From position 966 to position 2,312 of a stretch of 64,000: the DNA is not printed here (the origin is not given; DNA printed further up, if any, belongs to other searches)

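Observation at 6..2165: Single-chain nuclease-methyltransferase fusion reminiscent of Type IIG/IIL restriction-modification enzymes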

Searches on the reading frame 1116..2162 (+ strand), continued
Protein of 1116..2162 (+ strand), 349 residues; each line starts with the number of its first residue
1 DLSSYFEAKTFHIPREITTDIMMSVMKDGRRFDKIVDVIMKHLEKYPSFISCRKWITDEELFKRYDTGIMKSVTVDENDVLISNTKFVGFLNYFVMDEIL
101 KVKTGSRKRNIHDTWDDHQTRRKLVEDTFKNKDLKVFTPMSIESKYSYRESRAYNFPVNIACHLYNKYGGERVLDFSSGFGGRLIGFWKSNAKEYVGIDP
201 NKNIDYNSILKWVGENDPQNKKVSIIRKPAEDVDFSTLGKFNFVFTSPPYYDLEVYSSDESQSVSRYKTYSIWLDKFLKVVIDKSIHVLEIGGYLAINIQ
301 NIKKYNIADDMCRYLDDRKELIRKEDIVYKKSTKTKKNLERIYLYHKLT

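Call 54: find_homologous_proteins(query=A5, max_evalue=1e-20)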
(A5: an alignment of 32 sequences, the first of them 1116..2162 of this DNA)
Query A5 (32 sequences) (349 aa, profile of the alignment): 381 proteins with E <= 1e-20 among 4920 candidates; the best 120 are listed.
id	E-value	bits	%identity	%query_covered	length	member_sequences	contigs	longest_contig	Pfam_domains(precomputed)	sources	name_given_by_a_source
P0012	1.2e-120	421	44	96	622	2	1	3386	PF01555.25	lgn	-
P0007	7.1e-118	412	51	100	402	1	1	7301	PF01555.25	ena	-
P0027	4.9e-115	403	43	74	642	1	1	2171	-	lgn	-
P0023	2.2e-113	397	36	100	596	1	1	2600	PF01555.25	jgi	jgi:hypothetical protein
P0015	1.0e-110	388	48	78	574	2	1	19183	-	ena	-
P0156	4.2e-109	383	41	99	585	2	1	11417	-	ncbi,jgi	jgi:hypothetical protein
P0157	2.9e-108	380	48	56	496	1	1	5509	PF01555.25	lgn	-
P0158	5.3e-108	380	48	74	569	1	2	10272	-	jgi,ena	-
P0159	4.7e-107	376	42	97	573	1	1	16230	-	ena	-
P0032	1.4e-101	358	40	81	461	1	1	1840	-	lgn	-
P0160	9.3e-86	306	28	96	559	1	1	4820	-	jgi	jgi:16S rRNA G966 N2-methylase RsmD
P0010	8.6e-84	300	51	78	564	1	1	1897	-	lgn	-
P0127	4.8e-77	278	41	45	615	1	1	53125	PF01555.25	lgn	-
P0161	1.0e-74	270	40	51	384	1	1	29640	PF01555.25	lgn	-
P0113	2.7e-74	269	42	48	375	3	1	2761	-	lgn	-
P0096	1.1e-71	260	33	68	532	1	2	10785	PF01555.25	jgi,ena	-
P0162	2.4e-70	256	37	51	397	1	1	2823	PF01555.25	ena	-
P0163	2.5e-70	256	31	75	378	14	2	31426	PF01555.25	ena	-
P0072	6.0e-70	254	36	60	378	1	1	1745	PF01555.25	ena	-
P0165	1.2e-69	253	38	51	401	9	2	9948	PF01555.25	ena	-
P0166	1.7e-69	253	39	51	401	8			PF01555.25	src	-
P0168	3.3e-69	252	40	48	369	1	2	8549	PF01555.25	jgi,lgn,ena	-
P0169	4.3e-69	252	34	64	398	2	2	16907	PF01555.25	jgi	jgi:hypothetical protein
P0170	5.4e-69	251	36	51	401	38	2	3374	PF01555.25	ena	-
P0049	8.8e-69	251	40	61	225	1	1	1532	PF01555.25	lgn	-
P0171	9.5e-69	250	38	55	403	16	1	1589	PF01555.25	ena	-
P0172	1.0e-68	250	40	47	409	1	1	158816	PF01555.25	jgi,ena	jgi:hypothetical protein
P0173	1.0e-68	250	40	47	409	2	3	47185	PF01555.25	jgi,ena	jgi:hypothetical protein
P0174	1.4e-68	250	36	58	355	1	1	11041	PF13649.13,PF01555.25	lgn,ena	-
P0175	1.4e-68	250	40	47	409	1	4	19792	PF01555.25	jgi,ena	jgi:hypothetical protein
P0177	1.5e-68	250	44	46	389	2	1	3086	PF01555.25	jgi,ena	-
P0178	1.7e-68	250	39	51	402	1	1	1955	PF01555.25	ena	-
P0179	1.7e-68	250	37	51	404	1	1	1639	PF01555.25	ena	-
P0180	1.8e-68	250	37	54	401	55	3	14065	PF01555.25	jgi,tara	tara:strand:+ start:1515 stop:2720 length:1206 start_codon:yes stop_codon:yes gene_type:complete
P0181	2.1e-68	249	36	51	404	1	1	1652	PF01555.25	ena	-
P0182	2.6e-68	249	37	52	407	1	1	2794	PF01555.25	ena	-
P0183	2.7e-68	249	36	51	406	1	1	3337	PF01555.25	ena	-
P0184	3.6e-68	249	31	87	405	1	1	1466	PF01555.25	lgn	-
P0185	4.0e-68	248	32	75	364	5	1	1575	PF01555.25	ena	-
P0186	4.1e-68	248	38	52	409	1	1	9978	PF01555.25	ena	-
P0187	4.6e-68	248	37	52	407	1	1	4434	PF01555.25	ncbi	-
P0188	4.8e-68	248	37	52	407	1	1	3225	PF01555.25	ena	-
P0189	4.8e-68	248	37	52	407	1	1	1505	PF01555.25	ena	-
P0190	4.8e-68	248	37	52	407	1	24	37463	PF01555.25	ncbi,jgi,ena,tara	tara:strand:- start:310 stop:1533 length:1224 start_codon:yes stop_codon:yes gene_type:complete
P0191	4.9e-68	248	38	52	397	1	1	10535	PF01555.25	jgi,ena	-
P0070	5.4e-68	248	30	87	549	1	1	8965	PF01555.25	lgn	-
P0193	6.9e-68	248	36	51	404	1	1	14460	PF01555.25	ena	-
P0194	6.9e-68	248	37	52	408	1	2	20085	PF01555.25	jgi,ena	-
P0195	8.0e-68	247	31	87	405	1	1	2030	PF01555.25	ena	-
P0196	8.1e-68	247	37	48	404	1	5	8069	PF01555.25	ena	-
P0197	8.4e-68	247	37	52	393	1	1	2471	PF01555.25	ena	-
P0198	8.7e-68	247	36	51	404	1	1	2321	PF01555.25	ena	-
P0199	8.9e-68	247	32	86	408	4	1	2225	PF01555.25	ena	-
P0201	9.4e-68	247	37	52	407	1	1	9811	PF01555.25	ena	-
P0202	1.0e-67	247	37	48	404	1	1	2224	PF01555.25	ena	-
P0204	1.1e-67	247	36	51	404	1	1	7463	PF01555.25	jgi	-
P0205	1.2e-67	247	36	51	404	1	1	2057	PF01555.25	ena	-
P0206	1.6e-67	246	38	54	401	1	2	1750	PF01555.25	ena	-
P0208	1.7e-67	246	36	51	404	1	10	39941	PF01555.25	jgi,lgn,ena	jgi:hypothetical protein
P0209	1.9e-67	246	29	90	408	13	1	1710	PF01555.25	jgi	-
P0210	2.0e-67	246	36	51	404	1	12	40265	PF01555.25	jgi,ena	jgi:hypothetical protein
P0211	2.1e-67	246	38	51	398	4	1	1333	PF01555.25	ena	-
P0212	2.2e-67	246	36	51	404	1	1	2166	PF01555.25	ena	-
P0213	3.3e-67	245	35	63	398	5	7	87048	PF01555.25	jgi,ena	jgi:hypothetical protein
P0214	3.5e-67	245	32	82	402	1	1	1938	PF01555.25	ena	-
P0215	3.6e-67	245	34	51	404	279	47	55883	PF01555.25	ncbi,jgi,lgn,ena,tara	jgi:hypothetical protein|tara:strand:- start:596 stop:1810 length:1215 start_codon:yes stop_codon:ye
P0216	5.4e-67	245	36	51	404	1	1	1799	PF01555.25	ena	-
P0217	7.3e-67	244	37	51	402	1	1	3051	PF01555.25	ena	-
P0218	7.4e-67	244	37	51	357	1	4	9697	PF13847.13,PF01555.25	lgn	-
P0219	7.4e-67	244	37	51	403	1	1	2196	PF01555.25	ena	-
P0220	7.6e-67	244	37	51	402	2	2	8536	PF01555.25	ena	-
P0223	9.8e-67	244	37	51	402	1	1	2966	PF01555.25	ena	-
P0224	1.0e-66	244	37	51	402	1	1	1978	PF01555.25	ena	-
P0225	1.0e-66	244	37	51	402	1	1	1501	PF01555.25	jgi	-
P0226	1.0e-66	244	37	51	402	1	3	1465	PF01555.25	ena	-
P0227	1.0e-66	244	36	51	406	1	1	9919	PF01555.25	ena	-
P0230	1.3e-66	243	36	51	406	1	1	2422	PF01555.25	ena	-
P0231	1.4e-66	243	37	51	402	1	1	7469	PF01555.25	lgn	-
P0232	1.6e-66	243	36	52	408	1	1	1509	PF01555.25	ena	-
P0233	2.0e-66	243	36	52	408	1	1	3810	PF01555.25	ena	-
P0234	2.1e-66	243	36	52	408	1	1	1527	PF01555.25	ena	-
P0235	2.6e-66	242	36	52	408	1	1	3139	PF01555.25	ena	-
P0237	3.6e-66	242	37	51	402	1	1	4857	PF01555.25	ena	-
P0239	4.5e-66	242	36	53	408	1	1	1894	PF01555.25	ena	-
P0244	5.4e-66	241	38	47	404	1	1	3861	PF01555.25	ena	-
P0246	5.8e-66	241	38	57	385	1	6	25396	PF01555.25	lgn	-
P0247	7.0e-66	241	36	52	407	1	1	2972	PF01555.25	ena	-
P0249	7.4e-66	241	35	58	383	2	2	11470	PF01555.25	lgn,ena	-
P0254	1.0e-65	240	37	49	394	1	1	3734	PF01555.25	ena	-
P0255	1.1e-65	240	36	52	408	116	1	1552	PF01555.25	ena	-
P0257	1.2e-65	240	36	52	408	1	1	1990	PF01555.25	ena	-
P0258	1.2e-65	240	31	67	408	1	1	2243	PF01555.25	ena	-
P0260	2.0e-65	240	36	52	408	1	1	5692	PF01555.25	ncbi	-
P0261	2.7e-65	239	36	54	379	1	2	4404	PF01555.25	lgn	-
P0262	3.5e-65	239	36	51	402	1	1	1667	PF01555.25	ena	-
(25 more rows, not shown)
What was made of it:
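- JGI names two relatives RsmD (call 54).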

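Call 55: find_encoding_contigs(protein=P0007, flank=7000, max_places=3)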
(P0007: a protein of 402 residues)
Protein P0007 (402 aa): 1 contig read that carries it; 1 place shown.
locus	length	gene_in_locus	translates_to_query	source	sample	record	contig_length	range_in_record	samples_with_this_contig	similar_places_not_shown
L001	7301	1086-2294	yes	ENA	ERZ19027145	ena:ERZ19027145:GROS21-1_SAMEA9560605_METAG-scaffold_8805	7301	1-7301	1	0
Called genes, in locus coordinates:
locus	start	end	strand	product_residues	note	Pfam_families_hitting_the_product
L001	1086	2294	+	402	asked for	PF01555:N6_N4_Mtase (weak)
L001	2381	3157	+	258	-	-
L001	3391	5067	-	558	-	-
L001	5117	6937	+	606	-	PF00112:Peptidase_C1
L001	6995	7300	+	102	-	?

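Call 57: search_protein_families(library=pfam, proteins=[P0012, P0015, P0021, P0023, P0027, P0034, P0043, P0048, P0017, P0028], max_evalue=0.01)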
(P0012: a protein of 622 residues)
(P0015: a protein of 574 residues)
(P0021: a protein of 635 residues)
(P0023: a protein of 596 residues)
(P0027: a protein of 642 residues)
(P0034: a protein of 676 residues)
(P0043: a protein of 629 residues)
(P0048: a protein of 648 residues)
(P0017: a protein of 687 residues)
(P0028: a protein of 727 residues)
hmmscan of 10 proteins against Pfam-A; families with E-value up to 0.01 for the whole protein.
P0012 (622 aa): 3 families
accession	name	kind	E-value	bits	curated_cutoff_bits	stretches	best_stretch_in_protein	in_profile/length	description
PF01555.25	N6_N4_Mtase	-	1.2e-08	35.7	26.7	1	509-621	2-107/221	DNA methylase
PF03602.21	Cons_hypoth95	-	0.0016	18.6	24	0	434-522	39-128/182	Conserved hypothetical protein 95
PF08003.17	Methyltransf_9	-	0.003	17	23.8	1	435-513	114-188/315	Protein of unknown function (DUF1698)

P0015 (574 aa): 2 families
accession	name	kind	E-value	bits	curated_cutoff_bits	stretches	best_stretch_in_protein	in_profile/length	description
PF14553.12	YqbF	-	0.0022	18.2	27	0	6-22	25-41/43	YqbF, hypothetical protein domain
PF13392.12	HNH_3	-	0.0032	17.5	24.8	0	148-169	15-36/46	HNH endonuclease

P0021 (635 aa): 4 families
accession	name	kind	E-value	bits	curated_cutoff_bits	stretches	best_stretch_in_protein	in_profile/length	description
PF01555.25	N6_N4_Mtase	-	9.6e-06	26.1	26.7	1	510-618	2-108/221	DNA methylase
PF07453.19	NUMOD1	-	0.00013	22.6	22.8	1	204-237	1-34/37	NUMOD1 domain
PF13392.12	HNH_3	-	0.0002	21.4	24.8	1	131-166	10-45/46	HNH endonuclease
PF03602.21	Cons_hypoth95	-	0.0043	17.2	24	0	436-524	38-129/182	Conserved hypothetical protein 95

P0023 (596 aa): 1 family
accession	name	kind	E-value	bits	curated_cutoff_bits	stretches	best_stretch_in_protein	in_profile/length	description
PF01555.25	N6_N4_Mtase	-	1e-05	26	26.7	1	481-588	1-106/221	DNA methylase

P0027 (642 aa): 1 family
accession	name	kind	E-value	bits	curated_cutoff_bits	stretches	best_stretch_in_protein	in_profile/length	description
PF03602.21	Cons_hypoth95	-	0.0002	21.5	24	1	458-550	36-129/182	Conserved hypothetical protein 95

P0034 (676 aa): 2 families
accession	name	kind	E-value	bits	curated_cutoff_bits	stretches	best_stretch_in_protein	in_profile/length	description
PF01555.25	N6_N4_Mtase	-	2.4e-06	28.1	26.7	1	559-666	2-107/221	DNA methylase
PF10927.13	DUF2738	-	0.00064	19.3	23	1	251-330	17-93/236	Protein of unknown function (DUF2738)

P0043 (629 aa): 3 families
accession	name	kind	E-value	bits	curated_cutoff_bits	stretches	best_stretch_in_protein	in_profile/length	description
PF01555.25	N6_N4_Mtase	-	0.00017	22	26.7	1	519-628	2-106/221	DNA methylase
PF13489.12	Methyltransf_23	-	0.0021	18.3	27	1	435-505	14-70/164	Methyltransferase domain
PF03602.21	Cons_hypoth95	-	0.0042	17.2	24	0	443-529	41-125/182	Conserved hypothetical protein 95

P0048 (648 aa): 2 families
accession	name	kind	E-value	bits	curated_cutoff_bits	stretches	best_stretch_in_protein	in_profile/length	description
PF03602.21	Cons_hypoth95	-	0.0019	18.3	24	1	457-550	40-130/182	Conserved hypothetical protein 95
PF13489.12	Methyltransf_23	-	0.0094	16.1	27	0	450-509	14-70/164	Methyltransferase domain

P0017 (687 aa): 1 family
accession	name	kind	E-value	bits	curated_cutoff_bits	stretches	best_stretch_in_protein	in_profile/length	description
PF01555.25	N6_N4_Mtase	-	7.6e-07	29.7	26.7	1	577-684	2-106/221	DNA methylase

P0028 (727 aa): 3 families
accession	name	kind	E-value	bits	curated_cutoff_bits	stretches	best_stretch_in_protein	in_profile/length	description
PF13392.12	HNH_3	-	5.9e-12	45.5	24.8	2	309-344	3-37/46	HNH endonuclease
PF01555.25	N6_N4_Mtase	-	1e-10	42.4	26.7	1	618-724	2-104/221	DNA methylase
PF03602.21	Cons_hypoth95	-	0.0013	18.9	24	1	543-658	37-150/182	Conserved hypothetical protein 95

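Call 66: find_encoding_contigs(protein=P0215, flank=6000, max_places=3)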
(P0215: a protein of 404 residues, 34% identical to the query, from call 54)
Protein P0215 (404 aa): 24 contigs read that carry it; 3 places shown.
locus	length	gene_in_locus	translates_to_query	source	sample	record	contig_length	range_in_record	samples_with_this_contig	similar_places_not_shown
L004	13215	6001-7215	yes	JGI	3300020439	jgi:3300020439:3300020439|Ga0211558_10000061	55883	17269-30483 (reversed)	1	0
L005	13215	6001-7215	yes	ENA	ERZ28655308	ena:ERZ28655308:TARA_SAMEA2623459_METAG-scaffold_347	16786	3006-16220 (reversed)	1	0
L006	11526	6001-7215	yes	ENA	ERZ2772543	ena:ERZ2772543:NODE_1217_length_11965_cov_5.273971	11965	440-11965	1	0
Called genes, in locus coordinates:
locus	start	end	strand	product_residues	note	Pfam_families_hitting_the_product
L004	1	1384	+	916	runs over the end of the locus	PF13620:CarboxypepD_reg, PF13715:CarbopepD_reg_2, PF07715:Plug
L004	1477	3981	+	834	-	PF03104:DNA_pol_B_exo1, PF10108:DNA_pol_B_exo2 (weak), PF00136:DNA_pol_B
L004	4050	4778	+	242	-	-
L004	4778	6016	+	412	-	PF01555:N6_N4_Mtase (weak)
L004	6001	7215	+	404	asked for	PF01555:N6_N4_Mtase (weak)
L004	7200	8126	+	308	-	PF05496:RuvB_N, PF13191:AAA_16 (faint), PF14532:Sigma54_activ_2 (faint), PF00004:AAA, PF07728:AAA_5 (weak), PF13173:AAA_14, PF13401:AAA_22 (faint), PF13177:DNA_pol3_delta2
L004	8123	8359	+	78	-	-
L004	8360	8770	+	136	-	PF09834:DUF2061 (weak)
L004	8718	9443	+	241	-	PF00501:AMP-binding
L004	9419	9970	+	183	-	-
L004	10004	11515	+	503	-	PF07591:PT-HINT (weak)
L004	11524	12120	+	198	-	PF13640:2OG-FeII_Oxy_3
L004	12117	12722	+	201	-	PF13640:2OG-FeII_Oxy_3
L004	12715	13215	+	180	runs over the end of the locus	PF13640:2OG-FeII_Oxy_3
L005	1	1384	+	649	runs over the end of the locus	?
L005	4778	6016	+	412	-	PF01555:N6_N4_Mtase (weak)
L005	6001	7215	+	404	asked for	PF01555:N6_N4_Mtase (weak)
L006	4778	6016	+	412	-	PF01555:N6_N4_Mtase (weak)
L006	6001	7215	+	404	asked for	PF01555:N6_N4_Mtase (weak)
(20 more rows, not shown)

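Call 67: find_encoding_contigs(protein=P0172, flank=6000, max_places=2)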
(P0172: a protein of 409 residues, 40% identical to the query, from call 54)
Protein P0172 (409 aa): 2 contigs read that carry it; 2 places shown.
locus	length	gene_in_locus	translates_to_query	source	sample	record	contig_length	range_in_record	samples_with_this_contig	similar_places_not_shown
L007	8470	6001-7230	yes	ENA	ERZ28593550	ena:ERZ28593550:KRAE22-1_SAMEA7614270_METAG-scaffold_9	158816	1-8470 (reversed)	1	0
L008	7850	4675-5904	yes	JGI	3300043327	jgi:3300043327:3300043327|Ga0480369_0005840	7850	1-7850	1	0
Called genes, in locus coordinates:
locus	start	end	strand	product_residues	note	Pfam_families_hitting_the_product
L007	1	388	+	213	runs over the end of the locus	-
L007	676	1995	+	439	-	PF01555:N6_N4_Mtase (faint), PF20987:I-TevI_DNA-bd (faint)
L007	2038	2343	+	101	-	-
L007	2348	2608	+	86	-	-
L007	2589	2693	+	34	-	-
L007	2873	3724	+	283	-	PF01073:3Beta_HSD, PF01370:Epimerase, PF02719:Polysacc_synt_2, PF04321:RmlD_sub_bind, PF07993:NAD_binding_4 (faint), PF16363:GDP_Man_Dehyd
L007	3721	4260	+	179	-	PF13521:AAA_28 (weak)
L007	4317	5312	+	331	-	PF05673:DUF815 (weak), PF13191:AAA_16 (faint), PF00004:AAA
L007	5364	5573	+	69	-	-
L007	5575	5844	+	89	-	-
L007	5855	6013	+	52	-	-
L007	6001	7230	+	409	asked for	PF01555:N6_N4_Mtase (weak)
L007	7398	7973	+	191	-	-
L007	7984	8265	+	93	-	-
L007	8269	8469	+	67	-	?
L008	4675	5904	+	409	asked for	PF01555:N6_N4_Mtase (weak)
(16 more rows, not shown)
